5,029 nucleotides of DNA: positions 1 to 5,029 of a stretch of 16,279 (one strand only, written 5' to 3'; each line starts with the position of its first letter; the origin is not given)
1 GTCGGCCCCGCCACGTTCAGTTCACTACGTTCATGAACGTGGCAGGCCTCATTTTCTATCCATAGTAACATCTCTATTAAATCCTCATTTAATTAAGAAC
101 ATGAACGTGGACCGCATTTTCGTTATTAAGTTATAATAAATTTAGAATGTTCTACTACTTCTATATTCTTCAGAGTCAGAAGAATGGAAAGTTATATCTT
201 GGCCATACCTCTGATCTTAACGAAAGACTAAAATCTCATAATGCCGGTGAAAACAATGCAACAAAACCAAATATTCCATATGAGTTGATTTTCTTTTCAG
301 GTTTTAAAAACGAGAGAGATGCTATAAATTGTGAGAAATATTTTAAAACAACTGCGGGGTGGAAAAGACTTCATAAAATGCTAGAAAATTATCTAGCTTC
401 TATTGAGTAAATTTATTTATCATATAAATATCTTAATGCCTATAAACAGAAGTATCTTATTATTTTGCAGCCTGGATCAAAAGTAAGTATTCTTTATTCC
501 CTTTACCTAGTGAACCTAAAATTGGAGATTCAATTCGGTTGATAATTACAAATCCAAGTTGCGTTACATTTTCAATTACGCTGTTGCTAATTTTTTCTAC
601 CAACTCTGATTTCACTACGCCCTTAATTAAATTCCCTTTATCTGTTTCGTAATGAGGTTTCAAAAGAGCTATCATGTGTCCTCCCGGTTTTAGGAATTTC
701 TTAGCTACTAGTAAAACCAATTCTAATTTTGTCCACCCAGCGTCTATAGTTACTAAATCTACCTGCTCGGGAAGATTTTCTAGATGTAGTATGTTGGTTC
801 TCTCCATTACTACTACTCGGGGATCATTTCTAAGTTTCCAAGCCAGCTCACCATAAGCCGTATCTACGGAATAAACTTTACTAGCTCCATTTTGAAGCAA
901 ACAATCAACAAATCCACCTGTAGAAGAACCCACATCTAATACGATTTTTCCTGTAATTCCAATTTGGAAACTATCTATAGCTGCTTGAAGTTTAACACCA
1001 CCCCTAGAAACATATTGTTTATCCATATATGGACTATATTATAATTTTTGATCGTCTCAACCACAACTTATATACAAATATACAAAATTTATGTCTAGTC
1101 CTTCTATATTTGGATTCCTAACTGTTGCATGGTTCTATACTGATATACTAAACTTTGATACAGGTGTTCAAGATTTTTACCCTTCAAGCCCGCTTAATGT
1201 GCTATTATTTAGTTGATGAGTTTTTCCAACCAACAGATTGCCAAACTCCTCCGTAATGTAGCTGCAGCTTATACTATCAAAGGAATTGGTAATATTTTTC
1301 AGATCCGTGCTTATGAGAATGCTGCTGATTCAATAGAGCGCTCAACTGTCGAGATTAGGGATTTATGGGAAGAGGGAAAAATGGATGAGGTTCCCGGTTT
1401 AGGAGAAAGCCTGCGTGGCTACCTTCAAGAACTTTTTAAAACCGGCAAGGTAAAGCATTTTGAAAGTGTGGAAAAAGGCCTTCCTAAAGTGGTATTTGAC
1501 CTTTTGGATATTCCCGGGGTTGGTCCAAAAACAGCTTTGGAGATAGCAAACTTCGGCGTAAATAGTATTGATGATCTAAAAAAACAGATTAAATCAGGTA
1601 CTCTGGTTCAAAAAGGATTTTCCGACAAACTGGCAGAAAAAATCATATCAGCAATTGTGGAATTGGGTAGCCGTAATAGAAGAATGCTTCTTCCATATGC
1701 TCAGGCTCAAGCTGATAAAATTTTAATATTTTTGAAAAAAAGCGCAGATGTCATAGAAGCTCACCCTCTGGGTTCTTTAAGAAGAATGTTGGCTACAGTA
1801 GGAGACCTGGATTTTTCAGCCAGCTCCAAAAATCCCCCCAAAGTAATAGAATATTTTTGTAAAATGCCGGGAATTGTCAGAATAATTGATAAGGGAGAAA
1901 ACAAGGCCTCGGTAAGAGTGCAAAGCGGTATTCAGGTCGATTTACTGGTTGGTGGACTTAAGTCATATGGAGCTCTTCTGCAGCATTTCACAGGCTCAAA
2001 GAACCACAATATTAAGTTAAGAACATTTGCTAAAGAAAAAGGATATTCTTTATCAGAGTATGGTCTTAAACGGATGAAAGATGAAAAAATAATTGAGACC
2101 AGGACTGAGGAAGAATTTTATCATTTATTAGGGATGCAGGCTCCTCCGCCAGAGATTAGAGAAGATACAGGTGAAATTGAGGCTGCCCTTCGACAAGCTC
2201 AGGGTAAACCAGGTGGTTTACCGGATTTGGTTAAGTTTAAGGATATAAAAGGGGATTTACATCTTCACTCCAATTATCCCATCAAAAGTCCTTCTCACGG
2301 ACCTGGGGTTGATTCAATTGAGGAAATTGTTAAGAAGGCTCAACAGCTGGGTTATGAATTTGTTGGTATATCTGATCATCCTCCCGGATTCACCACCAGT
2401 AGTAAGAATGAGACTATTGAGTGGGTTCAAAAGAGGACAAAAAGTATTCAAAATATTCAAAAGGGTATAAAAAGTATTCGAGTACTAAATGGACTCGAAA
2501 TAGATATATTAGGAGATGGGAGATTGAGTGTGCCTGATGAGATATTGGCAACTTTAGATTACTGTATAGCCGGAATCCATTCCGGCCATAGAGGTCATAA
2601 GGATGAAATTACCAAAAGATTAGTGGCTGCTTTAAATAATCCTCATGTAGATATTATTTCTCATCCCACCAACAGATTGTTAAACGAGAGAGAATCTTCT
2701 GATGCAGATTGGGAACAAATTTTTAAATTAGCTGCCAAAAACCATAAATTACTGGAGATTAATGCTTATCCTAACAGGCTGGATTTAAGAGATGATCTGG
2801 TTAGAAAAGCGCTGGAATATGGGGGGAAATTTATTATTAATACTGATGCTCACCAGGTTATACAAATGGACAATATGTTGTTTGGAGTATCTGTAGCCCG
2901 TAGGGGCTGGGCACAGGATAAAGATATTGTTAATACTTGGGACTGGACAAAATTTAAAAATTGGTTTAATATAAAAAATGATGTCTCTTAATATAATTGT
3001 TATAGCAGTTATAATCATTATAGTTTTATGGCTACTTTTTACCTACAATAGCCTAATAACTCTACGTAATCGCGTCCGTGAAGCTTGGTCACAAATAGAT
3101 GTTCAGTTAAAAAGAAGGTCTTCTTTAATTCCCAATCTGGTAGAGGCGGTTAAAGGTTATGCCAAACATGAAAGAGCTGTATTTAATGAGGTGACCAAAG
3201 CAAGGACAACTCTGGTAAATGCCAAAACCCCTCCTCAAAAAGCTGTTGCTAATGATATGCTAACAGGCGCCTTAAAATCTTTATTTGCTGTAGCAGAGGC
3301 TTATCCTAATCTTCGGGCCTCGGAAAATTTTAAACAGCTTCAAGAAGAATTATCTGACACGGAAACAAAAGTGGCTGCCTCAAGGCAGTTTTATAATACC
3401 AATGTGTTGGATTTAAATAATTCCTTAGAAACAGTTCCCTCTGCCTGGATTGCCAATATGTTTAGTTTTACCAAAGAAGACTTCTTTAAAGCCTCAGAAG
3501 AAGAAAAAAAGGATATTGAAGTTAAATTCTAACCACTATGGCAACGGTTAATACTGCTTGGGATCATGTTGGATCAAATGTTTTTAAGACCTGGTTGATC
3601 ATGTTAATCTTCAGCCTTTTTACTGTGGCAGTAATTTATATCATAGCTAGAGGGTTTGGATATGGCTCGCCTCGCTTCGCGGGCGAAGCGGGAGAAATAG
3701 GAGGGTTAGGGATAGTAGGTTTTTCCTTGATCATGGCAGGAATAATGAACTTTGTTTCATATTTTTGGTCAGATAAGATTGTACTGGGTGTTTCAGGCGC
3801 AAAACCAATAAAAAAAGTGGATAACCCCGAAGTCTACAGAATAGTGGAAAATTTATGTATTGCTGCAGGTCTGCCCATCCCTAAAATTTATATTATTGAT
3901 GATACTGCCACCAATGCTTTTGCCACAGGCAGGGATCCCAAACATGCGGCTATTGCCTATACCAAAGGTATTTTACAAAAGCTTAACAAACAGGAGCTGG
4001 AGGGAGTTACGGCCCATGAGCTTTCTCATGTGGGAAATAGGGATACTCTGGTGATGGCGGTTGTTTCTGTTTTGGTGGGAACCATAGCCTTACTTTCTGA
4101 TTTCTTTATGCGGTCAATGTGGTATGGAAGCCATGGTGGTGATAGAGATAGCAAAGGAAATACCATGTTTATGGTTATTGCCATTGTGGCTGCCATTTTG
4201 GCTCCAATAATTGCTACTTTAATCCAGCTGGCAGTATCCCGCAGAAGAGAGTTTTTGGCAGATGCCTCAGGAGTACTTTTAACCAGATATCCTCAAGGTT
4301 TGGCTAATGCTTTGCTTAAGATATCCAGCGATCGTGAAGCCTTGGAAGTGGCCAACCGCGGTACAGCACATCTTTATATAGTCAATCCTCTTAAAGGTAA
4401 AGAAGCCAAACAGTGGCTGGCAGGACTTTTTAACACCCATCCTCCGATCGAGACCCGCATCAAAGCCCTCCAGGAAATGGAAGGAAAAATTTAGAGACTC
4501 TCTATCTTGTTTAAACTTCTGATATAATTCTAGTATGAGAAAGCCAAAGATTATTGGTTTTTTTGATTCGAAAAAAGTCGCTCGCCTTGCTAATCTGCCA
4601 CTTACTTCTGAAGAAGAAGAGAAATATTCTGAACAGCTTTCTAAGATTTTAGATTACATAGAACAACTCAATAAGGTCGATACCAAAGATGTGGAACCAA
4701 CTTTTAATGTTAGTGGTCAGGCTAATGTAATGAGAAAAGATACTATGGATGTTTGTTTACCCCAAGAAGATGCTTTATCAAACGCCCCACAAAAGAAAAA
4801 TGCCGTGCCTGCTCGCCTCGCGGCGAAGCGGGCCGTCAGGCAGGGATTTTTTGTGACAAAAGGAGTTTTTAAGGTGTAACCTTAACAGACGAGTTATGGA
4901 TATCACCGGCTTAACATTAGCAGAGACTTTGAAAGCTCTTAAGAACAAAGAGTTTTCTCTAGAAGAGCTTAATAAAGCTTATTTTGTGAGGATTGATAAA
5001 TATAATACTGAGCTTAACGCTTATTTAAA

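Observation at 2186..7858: Family of short GC-rich palindromic elements colonising essential genes in frame (RPE-like)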

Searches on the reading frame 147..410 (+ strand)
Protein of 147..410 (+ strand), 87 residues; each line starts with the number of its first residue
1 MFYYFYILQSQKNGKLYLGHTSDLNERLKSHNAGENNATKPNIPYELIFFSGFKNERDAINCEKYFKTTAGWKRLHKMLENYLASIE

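Call 7: search_protein_families(library=pfam, proteins=[window:147-410:+])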
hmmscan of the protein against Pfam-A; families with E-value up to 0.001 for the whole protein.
window:147-410:+ (87 aa): 1 family
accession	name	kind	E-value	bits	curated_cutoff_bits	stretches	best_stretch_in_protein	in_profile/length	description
PF01541.30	GIY-YIG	-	1.9e-15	57.3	22.6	1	3-69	2-71/78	GIY-YIG catalytic domain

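Call 70: search_protein_families(library=ncbifam, proteins=[window:147-407:+], max_evalue=0.01)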
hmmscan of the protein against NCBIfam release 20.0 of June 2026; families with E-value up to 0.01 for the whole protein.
window:147-407:+ (87 aa): 1 family
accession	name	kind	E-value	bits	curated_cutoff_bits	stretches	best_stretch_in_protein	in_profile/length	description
TIGR01453.1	grpIintron_endo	subfamily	0.00021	21.4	56.05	1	5-40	4-39/215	group I intron endonuclease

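Call 83: find_related_loci(query=A2, collection=viral_contigs, flank=1500)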
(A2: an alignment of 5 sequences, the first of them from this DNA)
Query A2 (87 aa) in viral_contigs; peptide patterns used: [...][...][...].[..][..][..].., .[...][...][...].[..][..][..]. (x = any residue, [..] = any of these).
63 stretches matched a pattern; 1 encode a relative of the query (tblastn E <= 1e-3); 1 distinct loci.
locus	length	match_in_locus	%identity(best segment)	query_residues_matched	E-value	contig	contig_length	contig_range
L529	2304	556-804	34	1-83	5e-14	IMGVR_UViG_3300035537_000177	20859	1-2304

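Call 84: find_homologous_proteins(query=window:147-407:+, max_evalue=0.00001)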
Query seq(87 aa) (87 aa): 146 proteins with E <= 0.00001 among 146 candidates; the best 120 are listed.
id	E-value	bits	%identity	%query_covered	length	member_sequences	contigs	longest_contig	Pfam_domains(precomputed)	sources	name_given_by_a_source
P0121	4.3e-53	195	100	100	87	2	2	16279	PF01541.31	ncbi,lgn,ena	-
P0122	1.3e-43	165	87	95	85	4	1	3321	PF01541.31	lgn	-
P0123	3.3e-42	160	86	95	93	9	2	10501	PF01541.31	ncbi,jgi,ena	-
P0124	5.3e-41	156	81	95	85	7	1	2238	PF01541.31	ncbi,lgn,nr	ncbi:GIY-YIG nuclease family protein [Candidatus Daviesbacteria bacterium]|nr:GIY-YIG nuclease famil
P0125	9.8e-41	155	81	97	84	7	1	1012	PF01541.31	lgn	-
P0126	1.8e-40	155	81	95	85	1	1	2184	PF01541.31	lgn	-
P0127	2.3e-40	154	81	95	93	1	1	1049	PF01541.31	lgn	-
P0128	9.2e-40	152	80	94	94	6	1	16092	PF01541.31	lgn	-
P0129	3.3e-39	151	79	94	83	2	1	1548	PF01541.31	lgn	-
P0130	5.5e-39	150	80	95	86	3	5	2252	PF01541.31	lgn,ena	-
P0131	1.9e-38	148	80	94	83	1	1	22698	PF01541.31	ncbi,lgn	-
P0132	1.9e-38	148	80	94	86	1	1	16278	PF01541.31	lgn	-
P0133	2.6e-38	148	78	94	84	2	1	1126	PF01541.31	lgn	-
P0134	3.2e-38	147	76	100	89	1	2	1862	PF01541.31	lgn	-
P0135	3.3e-38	147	79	94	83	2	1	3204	PF01541.31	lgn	-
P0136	3.5e-38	147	77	95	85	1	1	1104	PF01541.31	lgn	-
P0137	4.1e-38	147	77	95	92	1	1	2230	PF01541.31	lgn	-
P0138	4.5e-38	147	76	99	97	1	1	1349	PF01541.31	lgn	-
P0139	4.5e-38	147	80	94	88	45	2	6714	PF01541.31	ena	-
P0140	6.4e-38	146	78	99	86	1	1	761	PF01541.31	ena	-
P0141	6.8e-38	146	75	97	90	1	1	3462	PF01541.31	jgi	jgi:putative endonuclease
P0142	7.5e-38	146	77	95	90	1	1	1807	PF01541.31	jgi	jgi:putative endonuclease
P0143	7.8e-38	146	81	92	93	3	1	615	PF01541.31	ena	-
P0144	8.5e-38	146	73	99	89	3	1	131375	PF01541.31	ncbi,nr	ncbi:MAG: GIY-YIG nuclease family protein [Candidatus Levybacteria bacterium]|nr:GIY-YIG nuclease fa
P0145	1.3e-37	146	79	94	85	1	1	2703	PF01541.31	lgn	-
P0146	1.7e-37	145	78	93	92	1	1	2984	PF01541.31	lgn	-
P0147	1.8e-37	145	80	94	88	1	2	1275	PF01541.31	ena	-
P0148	1.8e-37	145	76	99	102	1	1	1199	PF01541.31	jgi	jgi:putative endonuclease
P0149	2.1e-37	145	78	94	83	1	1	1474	PF01541.31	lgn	-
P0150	2.2e-37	145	78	94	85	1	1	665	PF01541.31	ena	-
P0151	2.2e-37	145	79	94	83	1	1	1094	PF01541.31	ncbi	-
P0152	2.3e-37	145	77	94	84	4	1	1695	PF01541.31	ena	-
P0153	2.3e-37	145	78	94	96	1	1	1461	PF01541.31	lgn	-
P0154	3.0e-37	144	80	93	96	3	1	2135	PF01541.31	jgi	-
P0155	3.1e-37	144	76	94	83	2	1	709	PF01541.31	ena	-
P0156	3.2e-37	144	75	98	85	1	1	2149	PF01541.31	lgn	-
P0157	3.2e-37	144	79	93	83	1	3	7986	PF01541.31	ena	-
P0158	3.3e-37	144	79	94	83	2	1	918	PF01541.31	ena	-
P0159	3.3e-37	144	79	94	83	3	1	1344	PF01541.31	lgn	-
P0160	4.1e-37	144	80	94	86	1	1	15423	PF01541.31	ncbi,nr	ncbi:MAG: GIY-YIG nuclease family protein [bacterium]|nr:GIY-YIG nuclease family protein [bacterium]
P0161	4.9e-37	144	79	93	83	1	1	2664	PF01541.31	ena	-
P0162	5.1e-37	144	73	98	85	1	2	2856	PF01541.31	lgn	-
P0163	5.3e-37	144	77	95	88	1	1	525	PF01541.31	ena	-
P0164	7.2e-37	143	74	99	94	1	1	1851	PF01541.31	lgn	-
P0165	7.6e-37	143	78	94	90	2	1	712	PF01541.31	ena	-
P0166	7.6e-37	143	78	94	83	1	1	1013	PF01541.31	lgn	-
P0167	7.8e-37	143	75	97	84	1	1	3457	PF01541.31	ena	-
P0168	8.0e-37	143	77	94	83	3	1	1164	PF01541.31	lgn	-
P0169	9.0e-37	143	77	94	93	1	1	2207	PF01541.31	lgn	-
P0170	9.4e-37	143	79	94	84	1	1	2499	PF01541.31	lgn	-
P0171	9.8e-37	143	80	92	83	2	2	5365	PF01541.31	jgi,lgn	jgi:putative endonuclease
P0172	1.0e-36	143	79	93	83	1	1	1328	PF01541.31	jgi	jgi:putative endonuclease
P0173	1.1e-36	143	76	95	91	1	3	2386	PF01541.31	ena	-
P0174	1.1e-36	142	75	95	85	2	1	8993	PF01541.31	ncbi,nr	ncbi:MAG: GIY-YIG nuclease family protein [bacterium]|nr:GIY-YIG nuclease family protein [bacterium]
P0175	1.2e-36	142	73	95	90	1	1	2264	PF01541.31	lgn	-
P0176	1.2e-36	142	74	97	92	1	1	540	PF01541.31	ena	-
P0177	1.7e-36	142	78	94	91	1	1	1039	PF01541.31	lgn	-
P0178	1.8e-36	142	75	97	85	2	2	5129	PF01541.31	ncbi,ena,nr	ncbi:GIY-YIG nuclease family protein [Patescibacteria group bacterium]|nr:GIY-YIG nuclease family pr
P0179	2.5e-36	141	75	95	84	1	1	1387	PF01541.31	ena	-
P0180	2.7e-36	141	74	98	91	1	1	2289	PF01541.31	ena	-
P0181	3.4e-36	141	77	94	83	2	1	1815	PF01541.31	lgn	-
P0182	3.6e-36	141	76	94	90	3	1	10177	PF01541.31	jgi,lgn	-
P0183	3.8e-36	141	77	94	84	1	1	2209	PF01541.31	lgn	-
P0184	4.5e-36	141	76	94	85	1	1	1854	PF01541.31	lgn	-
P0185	4.8e-36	140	76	91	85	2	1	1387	PF01541.31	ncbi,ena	-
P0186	4.9e-36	140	76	94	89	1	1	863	PF01541.31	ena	-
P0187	5.0e-36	140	77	94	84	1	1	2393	PF01541.31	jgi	jgi:putative endonuclease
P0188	5.3e-36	140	76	94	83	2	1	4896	PF01541.31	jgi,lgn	jgi:putative endonuclease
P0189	5.6e-36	140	78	94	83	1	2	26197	PF01541.31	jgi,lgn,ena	-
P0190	6.5e-36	140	76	94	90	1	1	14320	PF01541.31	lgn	-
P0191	6.6e-36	140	77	93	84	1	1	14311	PF01541.31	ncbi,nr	ncbi:GIY-YIG nuclease family protein [Candidatus Gottesmanbacteria bacterium]|nr:GIY-YIG nuclease fa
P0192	6.6e-36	140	75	97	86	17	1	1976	PF01541.31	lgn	-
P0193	6.9e-36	140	75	93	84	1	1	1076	PF01541.31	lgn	-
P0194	7.1e-36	140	76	97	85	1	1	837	PF01541.31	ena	-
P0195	1.1e-35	139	73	97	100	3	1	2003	PF01541.31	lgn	-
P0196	1.2e-35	139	76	94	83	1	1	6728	PF01541.31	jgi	jgi:putative endonuclease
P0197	1.3e-35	139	76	94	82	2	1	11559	PF01541.31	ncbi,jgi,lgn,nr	ncbi:GIY-YIG nuclease family protein [Patescibacteria group bacterium]|nr:GIY-YIG nuclease family pr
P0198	1.3e-35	139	74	97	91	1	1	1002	PF01541.31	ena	-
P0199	1.4e-35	139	78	94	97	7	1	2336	PF01541.31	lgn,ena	-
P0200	1.5e-35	139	78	91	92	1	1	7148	PF01541.31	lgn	-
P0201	1.6e-35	139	77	94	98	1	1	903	PF01541.31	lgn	-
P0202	2.3e-35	138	74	94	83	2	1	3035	PF01541.31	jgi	jgi:putative endonuclease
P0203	2.3e-35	138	76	94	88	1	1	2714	PF01541.31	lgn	-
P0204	2.4e-35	138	77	94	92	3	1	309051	PF01541.31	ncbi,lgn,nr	ncbi:MAG: GIY-YIG nuclease family protein [bacterium]|nr:GIY-YIG nuclease family protein [bacterium]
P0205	2.7e-35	138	71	97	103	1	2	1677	PF01541.31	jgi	jgi:putative endonuclease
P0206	3.3e-35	138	76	94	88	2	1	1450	PF01541.31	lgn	-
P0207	3.3e-35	138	76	97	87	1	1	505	PF01541.31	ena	-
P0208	3.6e-35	138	74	93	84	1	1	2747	PF01541.31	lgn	-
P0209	4.0e-35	138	74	94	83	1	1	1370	PF01541.31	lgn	-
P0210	5.5e-35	137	71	98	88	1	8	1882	PF01541.31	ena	-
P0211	6.1e-35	137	78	93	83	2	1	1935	PF01541.31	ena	-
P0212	6.8e-35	137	78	92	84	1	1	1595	PF01541.31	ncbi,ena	-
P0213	7.4e-35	137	73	94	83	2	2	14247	PF01541.31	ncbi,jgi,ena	-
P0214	7.5e-35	137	74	94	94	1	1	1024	PF01541.31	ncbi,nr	ncbi:MAG: GIY-YIG nuclease family protein [Candidatus Roizmanbacteria bacterium]|nr:GIY-YIG nuclease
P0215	9.1e-35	136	77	90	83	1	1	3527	PF01541.31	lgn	-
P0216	1.0e-34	136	71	98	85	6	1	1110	PF01541.31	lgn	-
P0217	1.0e-34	136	69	98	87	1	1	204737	PF01541.31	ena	-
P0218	1.4e-34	136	76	94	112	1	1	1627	PF01541.31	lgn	-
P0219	2.5e-34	135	73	94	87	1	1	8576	PF01541.31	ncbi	-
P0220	2.7e-34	135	73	94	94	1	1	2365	PF01541.31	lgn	-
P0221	3.5e-34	135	71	94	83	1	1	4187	PF01541.31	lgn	-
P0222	3.7e-34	134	73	95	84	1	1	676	PF01541.31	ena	-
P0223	4.9e-34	134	72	95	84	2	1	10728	PF01541.31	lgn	-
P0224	6.9e-34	134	72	95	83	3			PF01541.31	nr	nr:GIY-YIG nuclease family protein [Candidatus Levybacteria bacterium]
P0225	1.2e-33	133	74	93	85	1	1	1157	PF01541.31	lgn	-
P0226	1.6e-33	132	78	87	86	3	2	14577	PF01541.31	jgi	-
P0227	1.9e-33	132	71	94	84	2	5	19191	PF01541.31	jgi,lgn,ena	-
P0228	3.6e-33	131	72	94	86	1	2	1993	PF01541.31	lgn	-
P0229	4.4e-33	131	72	93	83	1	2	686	PF01541.31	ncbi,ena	-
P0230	4.5e-33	131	69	95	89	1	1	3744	PF01541.31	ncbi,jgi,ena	-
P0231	5.3e-33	131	70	97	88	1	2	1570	PF01541.31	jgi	-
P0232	6.4e-33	131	71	97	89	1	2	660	PF01541.31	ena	-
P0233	8.2e-33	130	75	93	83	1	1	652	PF01541.31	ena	-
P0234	2.1e-32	129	67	98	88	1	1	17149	PF01541.31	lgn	-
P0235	2.1e-32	129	74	91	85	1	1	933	PF01541.31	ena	-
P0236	2.2e-32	129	68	94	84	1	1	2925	PF01541.31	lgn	-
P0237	2.4e-32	129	71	94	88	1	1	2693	PF01541.31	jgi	jgi:putative endonuclease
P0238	3.0e-32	128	68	94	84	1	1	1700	PF01541.31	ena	-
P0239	3.2e-32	128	70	95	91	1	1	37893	PF01541.31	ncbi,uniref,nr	ncbi:hypothetical protein C5B42_03765 [Candidatus Cerribacteria bacterium 'Amazon FNV 2010 28 9']|un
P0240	4.3e-32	128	75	89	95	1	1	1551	PF01541.31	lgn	-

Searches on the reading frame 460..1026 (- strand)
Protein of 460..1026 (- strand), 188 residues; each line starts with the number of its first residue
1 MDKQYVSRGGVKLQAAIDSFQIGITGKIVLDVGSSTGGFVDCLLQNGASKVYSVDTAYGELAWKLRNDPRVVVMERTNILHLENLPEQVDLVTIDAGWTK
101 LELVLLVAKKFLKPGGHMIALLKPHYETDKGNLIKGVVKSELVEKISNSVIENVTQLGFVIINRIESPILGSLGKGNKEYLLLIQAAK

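Call 7: search_protein_families(library=pfam, proteins=[window:460-1026:-])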
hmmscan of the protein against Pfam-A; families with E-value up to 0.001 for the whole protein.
window:460-1026:- (188 aa): 4 families
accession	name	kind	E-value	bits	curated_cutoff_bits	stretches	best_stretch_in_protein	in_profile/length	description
PF01728.25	FtsJ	-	2.7e-31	109.3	24.1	1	5-183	1-178/181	FtsJ-like methyltransferase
PF08241.18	Methyltransf_11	-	6e-06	27.2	21.2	1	30-119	1-94/95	Methyltransferase domain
PF13649.12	Methyltransf_25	-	0.00021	22.4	27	1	29-116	1-97/97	Methyltransferase domain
PF13578.12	Methyltransf_24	-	0.00043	21.6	26.3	1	33-119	8-101/105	Methyltransferase domain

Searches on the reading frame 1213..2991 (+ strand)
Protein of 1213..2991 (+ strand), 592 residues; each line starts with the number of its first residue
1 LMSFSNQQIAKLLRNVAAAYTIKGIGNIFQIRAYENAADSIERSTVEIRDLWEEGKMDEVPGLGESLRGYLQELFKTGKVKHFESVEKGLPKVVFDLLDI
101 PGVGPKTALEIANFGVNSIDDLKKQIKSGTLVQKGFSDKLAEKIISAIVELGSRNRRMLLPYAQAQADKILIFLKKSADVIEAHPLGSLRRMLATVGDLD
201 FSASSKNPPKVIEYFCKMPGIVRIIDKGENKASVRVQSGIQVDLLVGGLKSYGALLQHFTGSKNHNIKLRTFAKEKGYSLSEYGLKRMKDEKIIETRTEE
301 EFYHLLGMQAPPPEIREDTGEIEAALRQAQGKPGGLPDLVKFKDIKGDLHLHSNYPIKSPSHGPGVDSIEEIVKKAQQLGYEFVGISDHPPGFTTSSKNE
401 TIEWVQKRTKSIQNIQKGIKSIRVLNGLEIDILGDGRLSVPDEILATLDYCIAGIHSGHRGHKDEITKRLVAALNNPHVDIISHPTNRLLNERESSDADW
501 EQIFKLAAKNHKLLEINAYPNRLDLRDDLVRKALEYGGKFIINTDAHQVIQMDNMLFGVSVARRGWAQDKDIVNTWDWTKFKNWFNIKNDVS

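Call 7: search_protein_families(library=pfam, proteins=[window:1213-2991:+])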
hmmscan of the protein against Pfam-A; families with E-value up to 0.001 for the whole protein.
window:1213-2991:+ (592 aa): 6 families
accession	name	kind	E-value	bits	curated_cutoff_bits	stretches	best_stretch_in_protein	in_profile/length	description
PF14791.11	DNA_pol_B_thumb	-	3.3e-22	78.6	25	1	256-317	2-63/63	DNA polymerase beta thumb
PF14716.13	HHH_8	-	1.9e-13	51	30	1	6-79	3-72/73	Helix-hairpin-helix domain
PF14520.12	HHH_5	-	6.7e-10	39.7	27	1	96-148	3-55/57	Helix-hairpin-helix domain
PF02811.25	PHP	-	9.7e-10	39.5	26.4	1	348-517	1-162/164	PHP domain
PF10391.15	DNA_pol_lambd_f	-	2.4e-05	24.5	29.8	1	97-127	3-32/51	Fingers domain of DNA polymerase lambda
PF00633.29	HHH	-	0.00014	21.9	24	0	94-113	10-29/30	Helix-hairpin-helix motif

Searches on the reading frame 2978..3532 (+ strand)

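Call 7: search_protein_families(library=pfam, proteins=[window:2978-3532:+])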
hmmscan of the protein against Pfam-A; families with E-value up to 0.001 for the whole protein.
window:2978-3532:+ (184 aa): 1 family
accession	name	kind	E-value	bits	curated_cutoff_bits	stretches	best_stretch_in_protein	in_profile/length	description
PF04011.17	LemA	-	5.3e-56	189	26.2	1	36-184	1-149/149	LemA family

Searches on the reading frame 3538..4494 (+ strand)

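Call 7: search_protein_families(library=pfam, proteins=[window:3538-4494:+])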
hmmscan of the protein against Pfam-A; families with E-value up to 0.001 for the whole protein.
window:3538-4494:+ (318 aa): 1 family
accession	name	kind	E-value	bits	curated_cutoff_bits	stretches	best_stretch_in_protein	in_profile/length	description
PF01435.24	Peptidase_M48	-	2.8e-31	109.2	20.3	1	95-314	3-185/186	Peptidase family M48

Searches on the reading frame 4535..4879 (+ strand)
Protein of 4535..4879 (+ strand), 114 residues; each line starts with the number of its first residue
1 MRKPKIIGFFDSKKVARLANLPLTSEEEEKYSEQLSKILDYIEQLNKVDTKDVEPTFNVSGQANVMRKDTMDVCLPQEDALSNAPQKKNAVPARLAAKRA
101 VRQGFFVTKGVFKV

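Call 7: search_protein_families(library=pfam, proteins=[window:4535-4879:+])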
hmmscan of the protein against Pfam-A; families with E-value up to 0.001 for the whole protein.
window:4535-4879:+ (114 aa): 1 family
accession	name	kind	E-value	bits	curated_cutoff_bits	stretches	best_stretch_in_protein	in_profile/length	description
PF02686.20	GatC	-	1.4e-22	80.1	23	1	23-89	1-61/66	Glu-tRNAGln amidotransferase C subunit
